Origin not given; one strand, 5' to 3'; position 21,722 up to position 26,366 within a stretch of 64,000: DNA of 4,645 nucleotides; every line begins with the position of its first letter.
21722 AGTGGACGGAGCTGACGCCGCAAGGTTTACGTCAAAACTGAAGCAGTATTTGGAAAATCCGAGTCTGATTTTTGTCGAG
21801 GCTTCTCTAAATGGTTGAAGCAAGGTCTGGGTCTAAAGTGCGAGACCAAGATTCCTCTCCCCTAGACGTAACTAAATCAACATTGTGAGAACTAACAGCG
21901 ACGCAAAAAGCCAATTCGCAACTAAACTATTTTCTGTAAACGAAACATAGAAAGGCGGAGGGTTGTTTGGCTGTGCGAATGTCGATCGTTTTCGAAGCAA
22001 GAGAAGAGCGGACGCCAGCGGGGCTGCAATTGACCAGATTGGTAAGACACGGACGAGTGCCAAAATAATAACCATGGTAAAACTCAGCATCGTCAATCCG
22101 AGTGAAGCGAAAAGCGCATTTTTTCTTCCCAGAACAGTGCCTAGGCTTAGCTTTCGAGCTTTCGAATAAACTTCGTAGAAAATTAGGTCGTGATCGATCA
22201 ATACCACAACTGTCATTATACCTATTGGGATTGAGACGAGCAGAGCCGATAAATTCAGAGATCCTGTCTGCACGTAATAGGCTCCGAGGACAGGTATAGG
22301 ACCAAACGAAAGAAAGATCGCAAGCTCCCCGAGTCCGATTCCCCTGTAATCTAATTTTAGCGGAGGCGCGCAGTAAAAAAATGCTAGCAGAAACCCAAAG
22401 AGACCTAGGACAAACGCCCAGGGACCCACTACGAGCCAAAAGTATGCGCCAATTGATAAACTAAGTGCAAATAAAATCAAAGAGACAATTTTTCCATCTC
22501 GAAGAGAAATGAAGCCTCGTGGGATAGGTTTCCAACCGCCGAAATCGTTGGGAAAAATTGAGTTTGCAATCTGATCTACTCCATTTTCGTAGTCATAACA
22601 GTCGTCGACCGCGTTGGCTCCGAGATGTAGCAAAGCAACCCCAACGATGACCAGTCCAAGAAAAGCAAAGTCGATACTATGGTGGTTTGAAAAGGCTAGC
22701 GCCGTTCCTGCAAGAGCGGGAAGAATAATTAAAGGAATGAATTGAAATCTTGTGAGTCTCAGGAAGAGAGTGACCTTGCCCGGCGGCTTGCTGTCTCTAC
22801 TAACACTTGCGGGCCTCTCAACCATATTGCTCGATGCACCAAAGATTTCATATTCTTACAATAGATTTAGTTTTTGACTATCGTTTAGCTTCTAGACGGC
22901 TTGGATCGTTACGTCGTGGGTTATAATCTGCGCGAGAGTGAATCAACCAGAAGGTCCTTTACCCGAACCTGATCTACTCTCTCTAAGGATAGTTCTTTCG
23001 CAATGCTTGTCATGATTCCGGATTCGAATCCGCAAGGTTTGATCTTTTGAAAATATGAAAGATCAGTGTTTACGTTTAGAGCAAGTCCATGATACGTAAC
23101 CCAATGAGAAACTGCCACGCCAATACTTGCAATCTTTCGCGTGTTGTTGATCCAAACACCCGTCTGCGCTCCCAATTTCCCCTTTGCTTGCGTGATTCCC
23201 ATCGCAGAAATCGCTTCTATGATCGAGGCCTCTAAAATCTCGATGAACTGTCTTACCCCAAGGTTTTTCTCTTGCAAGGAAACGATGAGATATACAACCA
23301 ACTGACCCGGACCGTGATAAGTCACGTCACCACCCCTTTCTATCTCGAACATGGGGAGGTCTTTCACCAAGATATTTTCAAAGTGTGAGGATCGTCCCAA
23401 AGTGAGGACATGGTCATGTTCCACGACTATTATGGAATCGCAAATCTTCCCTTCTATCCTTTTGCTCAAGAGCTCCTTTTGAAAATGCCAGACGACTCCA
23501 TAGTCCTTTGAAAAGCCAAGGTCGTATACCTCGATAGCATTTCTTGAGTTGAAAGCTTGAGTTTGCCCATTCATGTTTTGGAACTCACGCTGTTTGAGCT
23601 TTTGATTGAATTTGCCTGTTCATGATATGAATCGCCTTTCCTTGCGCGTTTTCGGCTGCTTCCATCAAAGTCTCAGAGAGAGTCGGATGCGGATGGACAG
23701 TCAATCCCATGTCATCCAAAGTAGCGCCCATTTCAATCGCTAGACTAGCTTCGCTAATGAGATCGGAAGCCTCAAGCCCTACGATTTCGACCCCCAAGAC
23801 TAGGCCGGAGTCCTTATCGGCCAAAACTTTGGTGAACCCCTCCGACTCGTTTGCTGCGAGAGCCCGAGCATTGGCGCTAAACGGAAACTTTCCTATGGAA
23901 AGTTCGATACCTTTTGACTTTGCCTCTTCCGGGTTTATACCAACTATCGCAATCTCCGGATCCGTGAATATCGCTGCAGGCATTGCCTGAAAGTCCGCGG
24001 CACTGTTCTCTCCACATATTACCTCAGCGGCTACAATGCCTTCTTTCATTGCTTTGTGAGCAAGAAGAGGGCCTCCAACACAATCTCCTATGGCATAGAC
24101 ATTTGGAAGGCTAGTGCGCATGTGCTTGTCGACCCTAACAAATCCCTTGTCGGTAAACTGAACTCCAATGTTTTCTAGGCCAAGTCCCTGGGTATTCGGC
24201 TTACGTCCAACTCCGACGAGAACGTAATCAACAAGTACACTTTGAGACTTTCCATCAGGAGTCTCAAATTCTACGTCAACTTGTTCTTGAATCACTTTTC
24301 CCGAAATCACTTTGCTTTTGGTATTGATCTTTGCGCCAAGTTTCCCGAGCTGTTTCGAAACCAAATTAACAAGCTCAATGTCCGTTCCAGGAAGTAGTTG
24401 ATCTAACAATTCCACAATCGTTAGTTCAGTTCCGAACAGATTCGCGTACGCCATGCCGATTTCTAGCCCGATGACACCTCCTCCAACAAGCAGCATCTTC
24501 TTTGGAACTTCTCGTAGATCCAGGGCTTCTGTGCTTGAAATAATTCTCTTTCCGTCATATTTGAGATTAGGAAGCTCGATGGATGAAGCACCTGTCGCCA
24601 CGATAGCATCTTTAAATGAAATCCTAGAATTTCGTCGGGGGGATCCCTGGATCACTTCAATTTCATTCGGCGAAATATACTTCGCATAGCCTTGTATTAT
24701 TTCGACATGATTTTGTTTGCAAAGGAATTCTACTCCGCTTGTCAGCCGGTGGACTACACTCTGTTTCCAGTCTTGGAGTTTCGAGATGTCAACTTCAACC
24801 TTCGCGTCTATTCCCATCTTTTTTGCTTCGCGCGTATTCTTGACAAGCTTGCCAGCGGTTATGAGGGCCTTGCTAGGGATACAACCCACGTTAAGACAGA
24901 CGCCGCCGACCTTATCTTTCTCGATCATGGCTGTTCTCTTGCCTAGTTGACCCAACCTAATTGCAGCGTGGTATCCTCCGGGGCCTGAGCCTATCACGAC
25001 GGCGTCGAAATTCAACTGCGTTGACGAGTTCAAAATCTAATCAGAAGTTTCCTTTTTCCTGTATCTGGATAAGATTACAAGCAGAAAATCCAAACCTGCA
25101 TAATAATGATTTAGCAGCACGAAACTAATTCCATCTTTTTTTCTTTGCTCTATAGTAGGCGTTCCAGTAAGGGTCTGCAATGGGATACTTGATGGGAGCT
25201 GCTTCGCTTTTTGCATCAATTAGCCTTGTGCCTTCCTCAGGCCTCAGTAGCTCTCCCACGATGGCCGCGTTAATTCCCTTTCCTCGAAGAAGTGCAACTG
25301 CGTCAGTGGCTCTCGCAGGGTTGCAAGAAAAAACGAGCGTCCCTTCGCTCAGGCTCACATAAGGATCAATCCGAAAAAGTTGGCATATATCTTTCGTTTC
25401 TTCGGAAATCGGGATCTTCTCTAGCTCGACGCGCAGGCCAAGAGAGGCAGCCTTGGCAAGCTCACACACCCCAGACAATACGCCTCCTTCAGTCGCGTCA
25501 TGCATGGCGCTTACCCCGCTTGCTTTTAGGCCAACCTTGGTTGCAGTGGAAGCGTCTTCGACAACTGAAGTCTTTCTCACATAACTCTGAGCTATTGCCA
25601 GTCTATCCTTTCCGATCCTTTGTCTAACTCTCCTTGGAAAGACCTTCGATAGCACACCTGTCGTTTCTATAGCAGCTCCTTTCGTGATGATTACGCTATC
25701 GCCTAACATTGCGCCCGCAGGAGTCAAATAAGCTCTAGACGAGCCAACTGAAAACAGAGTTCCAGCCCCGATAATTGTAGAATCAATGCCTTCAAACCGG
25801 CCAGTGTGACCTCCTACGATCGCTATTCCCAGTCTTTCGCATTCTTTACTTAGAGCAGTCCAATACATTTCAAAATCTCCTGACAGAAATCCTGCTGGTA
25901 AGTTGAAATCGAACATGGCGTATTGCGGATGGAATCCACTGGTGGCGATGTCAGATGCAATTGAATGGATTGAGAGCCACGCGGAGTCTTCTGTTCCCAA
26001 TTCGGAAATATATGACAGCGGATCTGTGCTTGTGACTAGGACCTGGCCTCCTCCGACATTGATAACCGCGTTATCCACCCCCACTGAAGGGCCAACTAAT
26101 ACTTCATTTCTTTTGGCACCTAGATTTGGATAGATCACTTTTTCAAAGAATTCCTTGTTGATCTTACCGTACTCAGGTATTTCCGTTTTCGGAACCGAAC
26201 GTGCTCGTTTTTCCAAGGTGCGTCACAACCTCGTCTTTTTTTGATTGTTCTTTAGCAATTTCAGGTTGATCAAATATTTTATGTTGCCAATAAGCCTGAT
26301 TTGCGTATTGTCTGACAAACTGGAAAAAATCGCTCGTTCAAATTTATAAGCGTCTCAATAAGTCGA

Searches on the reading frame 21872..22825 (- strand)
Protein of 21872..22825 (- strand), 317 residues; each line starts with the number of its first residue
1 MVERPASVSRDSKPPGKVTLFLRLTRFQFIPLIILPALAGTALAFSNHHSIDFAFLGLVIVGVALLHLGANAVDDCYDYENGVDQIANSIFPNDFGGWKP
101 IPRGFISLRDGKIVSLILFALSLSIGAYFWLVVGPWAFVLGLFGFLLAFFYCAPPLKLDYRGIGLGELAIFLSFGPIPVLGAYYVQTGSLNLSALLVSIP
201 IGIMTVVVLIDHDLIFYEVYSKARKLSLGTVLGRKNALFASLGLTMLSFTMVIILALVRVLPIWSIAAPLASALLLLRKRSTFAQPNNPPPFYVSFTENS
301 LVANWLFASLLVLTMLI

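Call 12: search_protein_families(library=pfam, proteins=[window:21872-22825:-])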
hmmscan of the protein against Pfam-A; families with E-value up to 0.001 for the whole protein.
window:21872-22825:- (317 aa): 1 family
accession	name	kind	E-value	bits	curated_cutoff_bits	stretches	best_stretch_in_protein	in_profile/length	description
PF01040.23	UbiA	-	7.4e-31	107.8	34.2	1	34-288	2-237/250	UbiA prenyltransferase family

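Call 56: search_protein_families(library=ncbifam, proteins=[window:21872-22825:-], max_evalue=0.00001)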
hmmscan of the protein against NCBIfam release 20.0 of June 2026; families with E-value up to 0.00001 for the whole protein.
window:21872-22825:- (317 aa): 15 families
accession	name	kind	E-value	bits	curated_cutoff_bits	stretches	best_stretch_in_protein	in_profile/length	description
NF004617.0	PRK05951.1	equivalog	1.9e-30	106.1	239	1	37-274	33-262/306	prenyltransferase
NF004751.0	PRK06080.1-3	equivalog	1.1e-28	100.6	264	1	24-283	16-262/296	1,4-dihydroxy-2-naphthoate polyprenyltransferase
NF004749.0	PRK06080.1-1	equivalog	4.2e-24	85.2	277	1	17-317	18-307/311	1,4-dihydroxy-2-naphthoate polyprenyltransferase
TIGR00751.1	menA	equivalog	2.4e-19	69.9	102.15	1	28-307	3-281/284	1,4-dihydroxy-2-naphthoate octaprenyltransferase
TIGR02235.1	menA_cyano-plnt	equivalog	5.4e-19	68.6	225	1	33-272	14-243/285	2-carboxy-1,4-naphthoquinone phytyltransferase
NF004750.0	PRK06080.1-2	equivalog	3.7e-17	62.6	346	1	18-313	6-300/301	1,4-dihydroxy-2-naphthoate polyprenyltransferase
NF009926.0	PRK13387.1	equivalog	1e-14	54.4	316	1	19-317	4-313/317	1,4-dihydroxy-2-naphthoate polyprenyltransferase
NF005742.0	PRK07566.1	equivalog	2.7e-13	49.7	313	1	56-310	69-308/315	chlorophyll synthase ChlG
NF004752.0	PRK06080.1-4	subfamily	2.3e-11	43.9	289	1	19-282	4-265/300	1,4-dihydroxy-2-naphthoate polyprenyltransferase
TIGR01476.1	chlor_syn_BchG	subfamily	5.5e-10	39.2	212.3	1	51-295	36-265/283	(bacterio)chlorophyll synthase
NF004754.0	PRK06080.1-6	equivalog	1.5e-09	37.7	522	1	22-308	13-298/308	1,4-dihydroxy-2-naphthoate polyprenyltransferase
NF009523.0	PRK12884.1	equivalog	5.1e-08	32.4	269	1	20-282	6-245/279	prenyltransferase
NF009058.0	PRK12392.1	subfamily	2e-07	30.4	494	1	36-258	31-248/333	bacteriochlorophyll c synthase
NF004753.0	PRK06080.1-5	equivalog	4.4e-07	29.4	555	1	23-259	16-248/312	1,4-dihydroxy-2-naphthoate polyprenyltransferase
TIGR02056.1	ChlG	equivalog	8.6e-07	28.8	436.45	1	54-240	55-231/306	chlorophyll synthase ChlG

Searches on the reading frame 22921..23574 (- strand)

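Call 12: search_protein_families(library=pfam, proteins=[window:22921-23574:-])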
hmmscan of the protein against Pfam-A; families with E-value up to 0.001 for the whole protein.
window:22921-23574:- (217 aa): 1 family
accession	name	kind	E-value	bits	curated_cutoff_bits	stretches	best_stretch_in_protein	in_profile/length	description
PF21948.1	LplA-B_cat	-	3.5e-36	125.5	27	1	24-212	1-198/200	Lipoyl protein ligase A/B catalytic domain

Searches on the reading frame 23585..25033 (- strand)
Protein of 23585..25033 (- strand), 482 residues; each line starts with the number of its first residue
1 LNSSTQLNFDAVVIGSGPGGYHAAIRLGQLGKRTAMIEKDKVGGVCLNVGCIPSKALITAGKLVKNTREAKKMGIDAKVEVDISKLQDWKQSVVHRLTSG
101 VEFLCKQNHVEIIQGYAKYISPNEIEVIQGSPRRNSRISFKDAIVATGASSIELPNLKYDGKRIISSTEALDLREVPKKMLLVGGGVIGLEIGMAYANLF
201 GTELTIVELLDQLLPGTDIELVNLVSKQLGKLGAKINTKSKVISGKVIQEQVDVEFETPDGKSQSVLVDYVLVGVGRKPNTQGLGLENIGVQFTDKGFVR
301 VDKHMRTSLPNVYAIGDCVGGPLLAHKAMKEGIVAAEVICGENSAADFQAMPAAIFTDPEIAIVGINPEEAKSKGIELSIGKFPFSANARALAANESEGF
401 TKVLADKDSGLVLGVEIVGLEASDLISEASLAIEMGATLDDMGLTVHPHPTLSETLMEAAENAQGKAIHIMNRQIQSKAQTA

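Call 12: search_protein_families(library=pfam, proteins=[window:23585-25033:-])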
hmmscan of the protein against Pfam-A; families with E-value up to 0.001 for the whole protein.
window:23585-25033:- (482 aa): 7 families
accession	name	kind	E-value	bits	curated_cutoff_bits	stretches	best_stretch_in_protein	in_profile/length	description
PF07992.20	Pyr_redox_2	-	2.6e-66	224.5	26.1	1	10-332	2-291/291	Pyridine nucleotide-disulphide oxidoreductase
PF02852.28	Pyr_redox_dim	-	6.7e-37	126.5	25.3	1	351-460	1-110/110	Pyridine nucleotide-disulphide oxidoreductase, dimerisation domain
PF00070.33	Pyr_redox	-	9.6e-14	52.1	22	1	179-256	1-79/82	Pyridine nucleotide-disulphide oxidoreductase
PF01134.28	GIDA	-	9.7e-10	38.5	22.1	1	10-181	1-188/391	Glucose inhibited division protein A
PF00890.30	FAD_binding_2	-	3.7e-07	30.1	20.4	1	10-42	1-33/414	FAD binding domain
PF12831.13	FAD_oxidored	-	2.1e-05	24.5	27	1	10-46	1-38/416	FAD dependent oxidoreductase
PF03486.20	HI0933_like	-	0.0002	21.3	50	0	10-42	2-34/244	HI0933-like protein Rossmann domain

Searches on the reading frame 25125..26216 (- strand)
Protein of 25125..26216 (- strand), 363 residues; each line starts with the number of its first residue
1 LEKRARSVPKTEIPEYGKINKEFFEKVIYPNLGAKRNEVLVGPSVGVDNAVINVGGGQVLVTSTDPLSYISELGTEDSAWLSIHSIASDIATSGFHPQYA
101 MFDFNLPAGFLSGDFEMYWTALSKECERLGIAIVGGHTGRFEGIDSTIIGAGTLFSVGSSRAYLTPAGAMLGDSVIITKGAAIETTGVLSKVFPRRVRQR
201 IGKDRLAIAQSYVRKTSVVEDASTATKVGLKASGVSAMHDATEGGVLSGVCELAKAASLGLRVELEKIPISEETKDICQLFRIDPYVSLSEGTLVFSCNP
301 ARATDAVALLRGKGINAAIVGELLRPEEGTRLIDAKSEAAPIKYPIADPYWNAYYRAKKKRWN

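Call 12: search_protein_families(library=pfam, proteins=[window:25125-26216:-])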
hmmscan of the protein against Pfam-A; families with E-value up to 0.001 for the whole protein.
window:25125-26216:- (363 aa): 2 families
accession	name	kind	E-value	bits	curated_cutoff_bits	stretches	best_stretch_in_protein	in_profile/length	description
PF02769.27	AIRS_C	-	1.6e-18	67.8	23.1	1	172-325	3-147/156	AIR synthase related protein, C-terminal domain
PF00586.29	AIRS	-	7.8e-12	46.1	24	1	47-144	2-100/112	AIR synthase related protein, N-terminal domain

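Call 56: search_protein_families(library=ncbifam, proteins=[window:25125-26216:-], max_evalue=0.00001)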
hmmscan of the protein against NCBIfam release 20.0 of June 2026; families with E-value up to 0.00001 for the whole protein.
window:25125-26216:- (363 aa): 11 families
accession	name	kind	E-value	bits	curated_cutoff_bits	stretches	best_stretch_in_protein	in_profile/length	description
TIGR02124.1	hypE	equivalog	5.7e-23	81.4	251.6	1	47-329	34-306/332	hydrogenase expression/formation protein HypE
TIGR01379.1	thiL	equivalog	3.3e-20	72.3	184.15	1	43-333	21-303/320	thiamine-phosphate kinase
TIGR00476.1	selD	equivalog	4.1e-13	49.2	125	1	18-279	14-262/311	selenide, water dikinase SelD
NF002098.0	PRK00943.1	equivalog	1.4e-11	43.9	299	1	35-277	38-264/347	selenide, water dikinase SelD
NF004351.0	PRK05731.1-4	equivalog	4.1e-11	42.5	324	1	35-287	29-266/321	thiamine-phosphate kinase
NF004350.0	PRK05731.1-1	equivalog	1.3e-10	40.7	441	1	34-334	18-307/325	thiamine-phosphate kinase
TIGR01736.1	FGAM_synth_II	equivalog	1.6e-09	36.6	525.75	0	230-325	242-332/718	phosphoribosylformylglycinamidine synthase subunit PurL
NF004353.0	PRK05731.2-2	equivalog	9.1e-09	34.8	301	1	83-322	58-276/311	thiamine-phosphate kinase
NF010705.0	PRK14105.1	equivalog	1.4e-08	34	291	1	124-331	124-334/345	selenide, water dikinase SelD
TIGR03267.1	methan_mark_2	hypoth_equivalog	6e-08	32.1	365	1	44-325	42-297/323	methanogenesis marker 2 protein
NF002290.1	PRK01213.1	equivalog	8e-08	30.9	648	1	46-325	423-691/723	phosphoribosylformylglycinamidine synthase subunit PurL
